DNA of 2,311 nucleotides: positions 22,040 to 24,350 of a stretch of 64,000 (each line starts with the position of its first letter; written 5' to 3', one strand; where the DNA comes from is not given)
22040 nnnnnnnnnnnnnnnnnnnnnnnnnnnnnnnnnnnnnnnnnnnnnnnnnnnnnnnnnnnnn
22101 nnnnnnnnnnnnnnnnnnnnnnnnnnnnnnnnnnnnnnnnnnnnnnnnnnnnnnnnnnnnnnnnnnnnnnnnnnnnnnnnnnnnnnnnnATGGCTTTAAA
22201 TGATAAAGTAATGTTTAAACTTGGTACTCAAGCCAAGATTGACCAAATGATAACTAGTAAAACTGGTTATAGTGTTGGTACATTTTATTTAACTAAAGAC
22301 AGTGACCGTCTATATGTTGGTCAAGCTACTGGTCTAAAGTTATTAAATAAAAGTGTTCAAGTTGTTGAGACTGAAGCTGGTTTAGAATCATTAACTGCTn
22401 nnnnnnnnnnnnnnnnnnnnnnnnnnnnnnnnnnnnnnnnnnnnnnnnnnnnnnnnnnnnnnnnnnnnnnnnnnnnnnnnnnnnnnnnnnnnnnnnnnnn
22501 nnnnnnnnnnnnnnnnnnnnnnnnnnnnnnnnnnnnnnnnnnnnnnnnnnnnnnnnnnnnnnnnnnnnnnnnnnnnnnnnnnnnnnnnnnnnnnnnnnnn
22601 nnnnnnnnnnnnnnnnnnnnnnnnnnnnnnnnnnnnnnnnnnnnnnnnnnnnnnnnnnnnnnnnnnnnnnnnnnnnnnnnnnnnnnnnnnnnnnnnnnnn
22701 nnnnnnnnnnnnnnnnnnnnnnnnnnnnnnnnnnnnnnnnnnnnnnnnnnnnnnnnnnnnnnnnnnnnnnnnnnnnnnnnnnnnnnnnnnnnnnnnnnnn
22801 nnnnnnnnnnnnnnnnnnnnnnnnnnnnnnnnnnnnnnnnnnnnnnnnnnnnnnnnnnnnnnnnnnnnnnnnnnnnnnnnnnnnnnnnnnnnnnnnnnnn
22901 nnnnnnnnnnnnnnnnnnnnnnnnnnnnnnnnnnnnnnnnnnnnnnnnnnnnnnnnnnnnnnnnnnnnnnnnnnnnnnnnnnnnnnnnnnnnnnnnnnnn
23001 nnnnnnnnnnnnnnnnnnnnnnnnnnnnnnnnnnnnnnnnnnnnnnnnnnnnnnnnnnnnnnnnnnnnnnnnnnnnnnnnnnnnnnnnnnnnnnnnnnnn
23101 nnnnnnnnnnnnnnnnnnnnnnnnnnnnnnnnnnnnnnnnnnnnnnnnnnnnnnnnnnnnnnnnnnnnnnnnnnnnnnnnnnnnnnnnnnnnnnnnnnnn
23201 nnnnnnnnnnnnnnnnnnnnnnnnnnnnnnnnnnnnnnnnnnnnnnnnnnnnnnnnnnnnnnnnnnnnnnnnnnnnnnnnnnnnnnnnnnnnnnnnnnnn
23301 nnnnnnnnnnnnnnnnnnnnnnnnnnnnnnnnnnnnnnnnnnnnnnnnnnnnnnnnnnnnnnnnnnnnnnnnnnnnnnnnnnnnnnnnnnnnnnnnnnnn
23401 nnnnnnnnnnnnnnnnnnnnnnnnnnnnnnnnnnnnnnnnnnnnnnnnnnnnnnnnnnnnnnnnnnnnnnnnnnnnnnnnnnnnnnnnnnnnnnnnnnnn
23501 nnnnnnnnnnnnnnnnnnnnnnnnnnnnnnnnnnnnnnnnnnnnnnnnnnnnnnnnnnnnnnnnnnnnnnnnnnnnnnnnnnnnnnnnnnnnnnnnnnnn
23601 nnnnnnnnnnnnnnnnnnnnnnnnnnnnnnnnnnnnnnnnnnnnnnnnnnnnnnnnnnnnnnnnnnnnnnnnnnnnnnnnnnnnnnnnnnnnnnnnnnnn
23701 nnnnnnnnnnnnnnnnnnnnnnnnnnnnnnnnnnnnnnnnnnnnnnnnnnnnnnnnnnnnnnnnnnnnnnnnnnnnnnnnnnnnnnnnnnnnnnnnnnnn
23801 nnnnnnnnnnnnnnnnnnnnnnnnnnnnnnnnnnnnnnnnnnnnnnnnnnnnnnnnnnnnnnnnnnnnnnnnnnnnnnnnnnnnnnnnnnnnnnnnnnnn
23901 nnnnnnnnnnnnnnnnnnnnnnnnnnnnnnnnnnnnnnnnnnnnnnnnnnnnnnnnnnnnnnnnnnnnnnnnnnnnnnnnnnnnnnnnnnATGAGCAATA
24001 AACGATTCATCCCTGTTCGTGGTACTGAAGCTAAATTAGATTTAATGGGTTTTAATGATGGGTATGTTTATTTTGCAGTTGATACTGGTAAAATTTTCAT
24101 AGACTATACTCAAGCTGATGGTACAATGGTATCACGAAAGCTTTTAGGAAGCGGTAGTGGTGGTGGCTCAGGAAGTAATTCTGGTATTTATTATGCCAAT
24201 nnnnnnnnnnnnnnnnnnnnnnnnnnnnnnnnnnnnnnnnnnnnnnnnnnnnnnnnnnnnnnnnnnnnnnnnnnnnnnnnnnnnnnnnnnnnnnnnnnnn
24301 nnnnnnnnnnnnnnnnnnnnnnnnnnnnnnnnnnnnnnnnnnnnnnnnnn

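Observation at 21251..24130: One roughly 45-aa N-terminal module reused by four fibre-like genes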

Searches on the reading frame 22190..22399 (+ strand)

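Call 10: search_protein_families(library=pfam, max_evalue=10, proteins=[window:22190-22399:+])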
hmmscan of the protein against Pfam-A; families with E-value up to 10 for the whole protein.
seq(70 aa): 1 family
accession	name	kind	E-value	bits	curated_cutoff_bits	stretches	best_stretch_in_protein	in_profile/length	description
PF00725.27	3HCDH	-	0.12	13.3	22.1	1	13-55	25-62/97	3-hydroxyacyl-CoA dehydrogenase, C-terminal domain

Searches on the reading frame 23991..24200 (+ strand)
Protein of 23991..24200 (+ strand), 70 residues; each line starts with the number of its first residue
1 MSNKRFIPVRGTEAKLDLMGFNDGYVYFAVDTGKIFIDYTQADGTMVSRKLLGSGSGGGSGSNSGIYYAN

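Call 10: search_protein_families(library=pfam, max_evalue=10, proteins=[window:23991-24200:+])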
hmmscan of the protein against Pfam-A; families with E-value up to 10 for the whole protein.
seq(70 aa): 2 families
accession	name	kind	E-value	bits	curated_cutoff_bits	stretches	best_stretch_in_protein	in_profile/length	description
PF16378.10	DUF4988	-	0.056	13.7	30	1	3-60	99-155/183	Domain of unknown function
PF04360.17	Serglycin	-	0.14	12.5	30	1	53-66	95-108/149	Serglycin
